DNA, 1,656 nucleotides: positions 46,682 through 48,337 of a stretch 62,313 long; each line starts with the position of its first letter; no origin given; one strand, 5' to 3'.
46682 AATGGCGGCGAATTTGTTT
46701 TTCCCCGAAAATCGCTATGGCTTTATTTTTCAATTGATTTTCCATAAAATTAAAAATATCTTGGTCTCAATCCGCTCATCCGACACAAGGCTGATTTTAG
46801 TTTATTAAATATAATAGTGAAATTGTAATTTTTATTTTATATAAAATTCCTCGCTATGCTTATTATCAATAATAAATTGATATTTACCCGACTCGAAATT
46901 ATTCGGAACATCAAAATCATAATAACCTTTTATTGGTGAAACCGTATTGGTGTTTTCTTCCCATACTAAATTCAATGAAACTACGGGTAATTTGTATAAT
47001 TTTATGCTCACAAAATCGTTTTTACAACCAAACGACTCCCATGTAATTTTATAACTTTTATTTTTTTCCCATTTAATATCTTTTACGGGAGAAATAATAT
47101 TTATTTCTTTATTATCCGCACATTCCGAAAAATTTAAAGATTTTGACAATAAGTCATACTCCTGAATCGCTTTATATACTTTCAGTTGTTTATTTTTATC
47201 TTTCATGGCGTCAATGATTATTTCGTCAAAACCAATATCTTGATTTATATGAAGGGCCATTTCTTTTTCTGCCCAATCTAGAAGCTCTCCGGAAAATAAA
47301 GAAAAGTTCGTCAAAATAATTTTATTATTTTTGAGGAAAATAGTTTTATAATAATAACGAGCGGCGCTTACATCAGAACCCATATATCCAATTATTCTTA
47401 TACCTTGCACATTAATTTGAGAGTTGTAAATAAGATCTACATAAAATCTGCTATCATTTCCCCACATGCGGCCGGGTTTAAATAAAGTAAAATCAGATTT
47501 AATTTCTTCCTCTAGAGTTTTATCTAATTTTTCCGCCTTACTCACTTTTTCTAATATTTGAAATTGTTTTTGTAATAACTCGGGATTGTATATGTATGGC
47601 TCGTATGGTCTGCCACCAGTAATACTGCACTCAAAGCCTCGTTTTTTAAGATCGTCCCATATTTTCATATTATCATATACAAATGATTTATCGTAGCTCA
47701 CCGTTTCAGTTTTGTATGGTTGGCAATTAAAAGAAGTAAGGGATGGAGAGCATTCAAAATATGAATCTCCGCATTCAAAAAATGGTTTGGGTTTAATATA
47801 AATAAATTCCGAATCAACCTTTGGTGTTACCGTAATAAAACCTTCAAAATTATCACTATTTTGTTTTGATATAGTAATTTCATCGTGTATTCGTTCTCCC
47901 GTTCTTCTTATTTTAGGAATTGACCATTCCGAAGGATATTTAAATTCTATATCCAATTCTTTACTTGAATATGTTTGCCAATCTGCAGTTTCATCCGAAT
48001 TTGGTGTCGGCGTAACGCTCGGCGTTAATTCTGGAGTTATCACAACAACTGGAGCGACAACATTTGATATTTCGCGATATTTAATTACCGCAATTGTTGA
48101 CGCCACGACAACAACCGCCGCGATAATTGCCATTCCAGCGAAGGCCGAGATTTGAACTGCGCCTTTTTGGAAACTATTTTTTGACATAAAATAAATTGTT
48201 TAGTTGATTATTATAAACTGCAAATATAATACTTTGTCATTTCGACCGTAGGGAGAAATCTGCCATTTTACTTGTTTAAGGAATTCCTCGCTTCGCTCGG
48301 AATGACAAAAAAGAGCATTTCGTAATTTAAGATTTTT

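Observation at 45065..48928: rpoB and rpoC separated by a 3.86-kb co-directional accessory block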

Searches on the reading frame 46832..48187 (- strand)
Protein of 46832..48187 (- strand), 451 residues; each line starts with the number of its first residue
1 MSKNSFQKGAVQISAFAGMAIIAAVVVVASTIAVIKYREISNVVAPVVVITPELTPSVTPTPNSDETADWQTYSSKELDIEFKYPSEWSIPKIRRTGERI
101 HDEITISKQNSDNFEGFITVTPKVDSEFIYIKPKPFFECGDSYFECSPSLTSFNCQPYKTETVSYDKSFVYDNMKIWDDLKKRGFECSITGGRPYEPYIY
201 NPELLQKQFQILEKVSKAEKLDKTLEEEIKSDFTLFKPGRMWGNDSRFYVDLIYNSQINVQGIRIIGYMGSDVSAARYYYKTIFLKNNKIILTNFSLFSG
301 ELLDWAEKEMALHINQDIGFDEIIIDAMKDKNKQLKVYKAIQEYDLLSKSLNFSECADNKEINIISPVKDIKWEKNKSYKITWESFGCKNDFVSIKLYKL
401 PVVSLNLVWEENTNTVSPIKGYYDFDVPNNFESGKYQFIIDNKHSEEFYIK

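Call 8: search_protein_families(library=pfam, proteins=[window:46832-48187:-], max_evalue=0.01)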
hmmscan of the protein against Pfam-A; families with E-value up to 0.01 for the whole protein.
window:46832-48187:- (451 aa): 0 families

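Call 38: find_homologous_proteins(query=window:46832-48187:-, max_evalue=0.001)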
Query window:46832-48187:- (451 aa): 11 proteins with E <= 0.001 among 3847 candidates.
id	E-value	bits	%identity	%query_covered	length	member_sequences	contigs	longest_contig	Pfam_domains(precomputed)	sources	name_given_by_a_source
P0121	0.0e+0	1022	100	100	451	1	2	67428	-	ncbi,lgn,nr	ncbi:hypothetical protein KKB43_05735 [Patescibacteria group bacterium]|nr:hypothetical protein [Pat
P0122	7.3e-109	383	55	74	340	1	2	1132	-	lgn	-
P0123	8.3e-104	366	57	68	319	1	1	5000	-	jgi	-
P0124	7.4e-100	353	57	64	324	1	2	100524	-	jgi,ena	-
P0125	1.8e-98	349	56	66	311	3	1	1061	-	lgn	-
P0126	7.1e-77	277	42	76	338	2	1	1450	-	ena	-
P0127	1.6e-47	181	52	34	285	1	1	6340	-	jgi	jgi:hypothetical protein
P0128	2.4e-21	94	58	20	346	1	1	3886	-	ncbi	-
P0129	1.3e-14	72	76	13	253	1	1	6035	-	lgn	-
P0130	3.1e-12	64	73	13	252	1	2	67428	-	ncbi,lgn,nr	ncbi:hypothetical protein KKB43_05750 [Patescibacteria group bacterium]|nr:hypothetical protein [Pat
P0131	2.7e-6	45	49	10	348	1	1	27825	-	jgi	jgi:hypothetical protein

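Call 39: find_encoding_contigs(protein=P0124, flank=10000, max_places=4)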
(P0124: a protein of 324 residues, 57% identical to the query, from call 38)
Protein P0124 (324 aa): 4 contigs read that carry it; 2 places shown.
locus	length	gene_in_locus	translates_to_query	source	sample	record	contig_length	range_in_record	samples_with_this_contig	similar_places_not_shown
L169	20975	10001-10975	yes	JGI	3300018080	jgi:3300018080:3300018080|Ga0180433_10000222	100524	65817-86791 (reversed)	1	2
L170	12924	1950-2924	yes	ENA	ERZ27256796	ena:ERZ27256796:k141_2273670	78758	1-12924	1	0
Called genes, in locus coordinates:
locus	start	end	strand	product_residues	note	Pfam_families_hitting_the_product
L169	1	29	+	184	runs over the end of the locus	-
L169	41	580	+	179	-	PF27480:ComC_C (faint)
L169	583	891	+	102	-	-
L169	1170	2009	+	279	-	-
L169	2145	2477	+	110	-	-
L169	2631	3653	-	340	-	PF00089:Trypsin, PF13365:Trypsin_2, PF13180:PDZ_2, PF17820:PDZ_6 (weak)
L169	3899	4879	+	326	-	PF01210:NAD_Gly3P_dh_N, PF07479:NAD_Gly3P_dh_C, PF20618:GPD_NAD_C_bact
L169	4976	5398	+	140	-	PF14584:DUF4446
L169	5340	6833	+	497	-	PF00009:GTP_EFTU, PF00025:Arf (weak), PF00071:Ras, PF01926:MMR_HSR1, PF02421:FeoB_N (weak), PF08477:Roc, PF22042:EF-G_D2, PF11987:IF-2, +1 more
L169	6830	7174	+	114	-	PF02033:RBFA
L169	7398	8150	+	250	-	PF00961:LAGLIDADG_1 (faint), PF14528:LAGLIDADG_3 (faint)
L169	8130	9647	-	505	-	PF00239:Resolvase, PF07508:Recombinase, PF13408:Zn_ribbon_recom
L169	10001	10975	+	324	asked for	-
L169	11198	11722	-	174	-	-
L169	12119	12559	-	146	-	PF13302:Acetyltransf_3 (weak), PF13420:Acetyltransf_4, PF13527:Acetyltransf_9 (faint), PF00583:Acetyltransf_1, PF13673:Acetyltransf_10, PF13508:Acetyltransf_7, PF08445:FR47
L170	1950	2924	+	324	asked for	-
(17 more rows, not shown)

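Call 40: find_encoding_contigs(protein=P0129, flank=10000, max_places=4)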
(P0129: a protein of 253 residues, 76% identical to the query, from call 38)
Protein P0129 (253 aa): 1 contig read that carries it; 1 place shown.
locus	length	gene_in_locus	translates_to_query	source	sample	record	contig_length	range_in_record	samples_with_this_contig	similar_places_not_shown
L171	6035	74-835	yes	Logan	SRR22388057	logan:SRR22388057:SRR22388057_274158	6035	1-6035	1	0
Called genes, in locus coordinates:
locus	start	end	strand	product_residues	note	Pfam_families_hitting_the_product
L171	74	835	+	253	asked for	-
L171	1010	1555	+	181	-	PF01047:MarR (faint), PF01909:NTP_transf_2, PF18765:Polbeta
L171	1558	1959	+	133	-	-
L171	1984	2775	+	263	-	-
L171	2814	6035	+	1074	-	?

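Call 52: search_protein_families(library=phrogs, proteins=[window:46832-48187:-], max_evalue=0.001)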
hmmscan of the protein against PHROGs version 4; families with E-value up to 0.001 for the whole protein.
window:46832-48187:- (451 aa): 0 families

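Call 53: search_protein_families(library=ncbifam, proteins=[window:46832-48187:-], max_evalue=0.001)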
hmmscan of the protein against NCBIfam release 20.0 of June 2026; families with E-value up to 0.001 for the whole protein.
window:46832-48187:- (451 aa): 0 families

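Call 54: search_protein_families(library=padloc, proteins=[window:46832-48187:-], max_evalue=0.001)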
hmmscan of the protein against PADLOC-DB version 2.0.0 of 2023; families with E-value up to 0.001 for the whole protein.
window:46832-48187:- (451 aa): 0 families

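Call 82: search_protein_families(library=pfam, proteins=[L171:74-835:+, L171:1558-1959:+, L171:1984-2775:+], max_evalue=0.01)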
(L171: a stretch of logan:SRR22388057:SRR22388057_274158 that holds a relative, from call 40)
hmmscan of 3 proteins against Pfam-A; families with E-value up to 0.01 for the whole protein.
L171:74-835:+ (253 aa): 0 families

L171:1558-1959:+ (133 aa): 0 families

L171:1984-2775:+ (263 aa): 1 family
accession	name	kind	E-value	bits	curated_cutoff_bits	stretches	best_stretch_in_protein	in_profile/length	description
PF18933.6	PsbP_2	-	0.0018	18.7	27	1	87-128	44-84/184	PsbP-like protein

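Call 88: predict_structure(alignment_id=A2)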
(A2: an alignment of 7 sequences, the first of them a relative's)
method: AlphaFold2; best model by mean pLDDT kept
length: 451 residues; sequences in the alignment: 7
mean_pLDDT: 64.8   pTM: 0.54
mean pLDDT of the five models: 64.8, 64.5, 64.2, 56.0, 48.9
residues with pLDDT >= 90: 38; 70-90: 185; 50-70: 66; < 50: 162
segments of 3 or more residues with pLDDT < 50: 1-14, 37-64, 126-132, 193-200, 236-244, 357-433, 435-451
pLDDT, mean of each block of 10 residues (from residue 1): 32 50 73 55 31 30 64 82 89 65 79 79 55 66 79 87 63 88 84 45 72 88 86 54 57 89 84 79 85 87 87 70 80 82 92 59 34 45 42 42 42 37 43 45 44 41
secondary structure, 60 per line:
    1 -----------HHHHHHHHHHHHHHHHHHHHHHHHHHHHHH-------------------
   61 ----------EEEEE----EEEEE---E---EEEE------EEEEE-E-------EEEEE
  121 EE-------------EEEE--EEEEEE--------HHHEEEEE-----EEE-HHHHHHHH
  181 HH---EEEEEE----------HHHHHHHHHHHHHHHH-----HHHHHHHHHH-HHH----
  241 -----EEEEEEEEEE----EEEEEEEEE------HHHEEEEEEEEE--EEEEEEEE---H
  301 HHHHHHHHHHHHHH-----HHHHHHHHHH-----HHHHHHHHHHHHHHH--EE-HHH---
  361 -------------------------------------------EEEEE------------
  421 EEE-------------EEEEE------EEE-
elements in order: H12-41 E71-75 E80-84 E92-95 E102-106 E116-122 E136-139 E142-147 E159-163 E169-171 H173-182 E186-191 H202-217 H223-232 E246-255 E260-268 E278-286 E289-296 H300-314 H320-329 H335-349 E404-408 E421-423 E437-441 E448-450

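Call 92: fold_search(model_id=the predicted structure, library=pdb)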
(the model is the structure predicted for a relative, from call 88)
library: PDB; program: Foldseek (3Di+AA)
matches with E <= 10: 661; with E <= 0.001: 5
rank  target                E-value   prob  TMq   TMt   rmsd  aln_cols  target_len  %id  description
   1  2lnj_MODEL_1_A        1.2e-04  1.00  0.24  0.58  13.2       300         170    8  Solution Structure of Cyanobacterial PsbP (CyanoP) from Synechocystis sp. PCC 6803 (released 2012-06-06)
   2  8z9d_P                1.2e-04  1.00  0.22  0.46  17.2       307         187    8  cryo-EM structure of PSII-LHCII megacomplex from spinach (released 2024-11-13)
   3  9gnw_P                3.3e-04  1.00  0.20  0.44  16.5       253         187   10  Universal PSII assembly intermediate (released 2025-09-17)
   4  1v2b_B                5.0e-04  1.00  0.18  0.45  15.3       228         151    8  Crystal Structure of PsbP Protein in the Oxygen-Evolving Complex of Photosystem II from Higher Plants (released 2004-05-18)
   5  4rth_A                6.4e-04  0.99  0.17  0.40  16.8       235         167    9  The crystal structure of PsbP from Zea mays (released 2015-03-11)
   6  4rth_B                1.2e-03  0.97  0.17  0.39  15.2       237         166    8  The crystal structure of PsbP from Zea mays (released 2015-03-11)
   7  5xnl_P                1.7e-03  0.96  0.18  0.38  18.3       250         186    9  Structure of stacked C2S2M2-type PSII-LHCII supercomplex from Pisum sativum (released 2017-09-20)
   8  1v2b_A                2.1e-03  0.98  0.17  0.43  15.5       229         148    9  Crystal Structure of PsbP Protein in the Oxygen-Evolving Complex of Photosystem II from Higher Plants (released 2004-05-18)
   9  9i4t_P                2.5e-03  0.96  0.18  0.41  14.6       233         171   10  Photosystem II from Arabidopsis thaliana (released 2026-03-25)
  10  4rti                  2.7e-03  0.98  0.20  0.46  14.8       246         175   10  The crystal structure of PsbP from Spinacia oleracea (released 2015-03-11)
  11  2xb3                  2.8e-03  1.00  0.23  0.56  11.4       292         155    8  The Structure of Cyanobacterial PsbP (released 2010-08-25)
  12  2vu4                  3.2e-03  0.98  0.17  0.46  15.4       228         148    8  Structure of PsbP protein from Spinacia oleracea at 1.98 A resolution (released 2009-07-21)
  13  8bd3_F1               5.5e-03  0.96  0.21  0.44  16.3       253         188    9  Cryo-EM structure of the Photosystem II - LHCII supercomplex from Chlorella ohadi (released 2023-08-09)
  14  3jcu_P                5.8e-03  0.92  0.18  0.41  17.0       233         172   10  Cryo-EM structure of spinach PSII-LHCII supercomplex at 3.2 Angstrom resolution (released 2016-05-25)
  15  1eq6                  1.0e-02  0.90  0.22  0.44  12.5       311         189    5  1.9 ANGSTROM RESOLUTION CRYSTAL STRUCTURE OF THE SACCHAROMYCES CEREVISIAE RAN-BINDING PROTEIN MOG1P (released 2000-05-27)
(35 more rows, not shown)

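Call 99: search_protein_families(library=padloc, proteins=[L171:1010-1555:+, L171:1558-1959:+], max_evalue=0.00001)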
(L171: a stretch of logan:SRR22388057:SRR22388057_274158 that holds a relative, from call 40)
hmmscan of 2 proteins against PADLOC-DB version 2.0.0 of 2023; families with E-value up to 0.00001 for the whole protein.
L171:1010-1555:+ (181 aa): 11 families
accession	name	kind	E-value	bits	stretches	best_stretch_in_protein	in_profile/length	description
PDLC04368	PDC-M05A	-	4.4e-39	132.4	1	6-180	12-188/201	-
PDLC04372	PDC-M05A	-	2.4e-22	78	1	31-178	6-155/167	-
PDLC04369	PDC-M05A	-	5e-22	76.5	1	10-180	16-184/201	-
PDLC04370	PDC-M05A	-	1.8e-16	58.6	1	15-180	23-187/194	-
PDLC04903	PDC-S09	-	1.4e-08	33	1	100-158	26-90/108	-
PDLC04906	PDC-S09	-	8.2e-08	30.5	1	94-157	18-81/98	-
PDLC04371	PDC-M05A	-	8.8e-08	30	1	4-153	28-180/211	-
PDLC04902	PDC-S09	-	5e-07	27.9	1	95-157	16-78/97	-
PDLC04904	PDC-S09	-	1.4e-06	26.5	1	94-130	19-55/104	-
PDLC04905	PDC-S09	-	1.6e-06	26.4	1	93-161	14-84/101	-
PDLC04907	PDC-S09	-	3.7e-06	25.1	1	92-128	19-55/114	-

L171:1558-1959:+ (133 aa): 4 families
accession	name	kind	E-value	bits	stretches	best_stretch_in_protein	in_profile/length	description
PDLC04379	PDC-M05B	-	1.5e-09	35.9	1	11-130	20-141/147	-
PDLC04378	PDC-M05B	-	1.7e-08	32.8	1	5-128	21-145/153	-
PDLC04374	PDC-M05B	-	7.5e-07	27.5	1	20-130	33-142/146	-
PDLC04376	PDC-M05B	-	2.9e-06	25.6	1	16-102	9-95/121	-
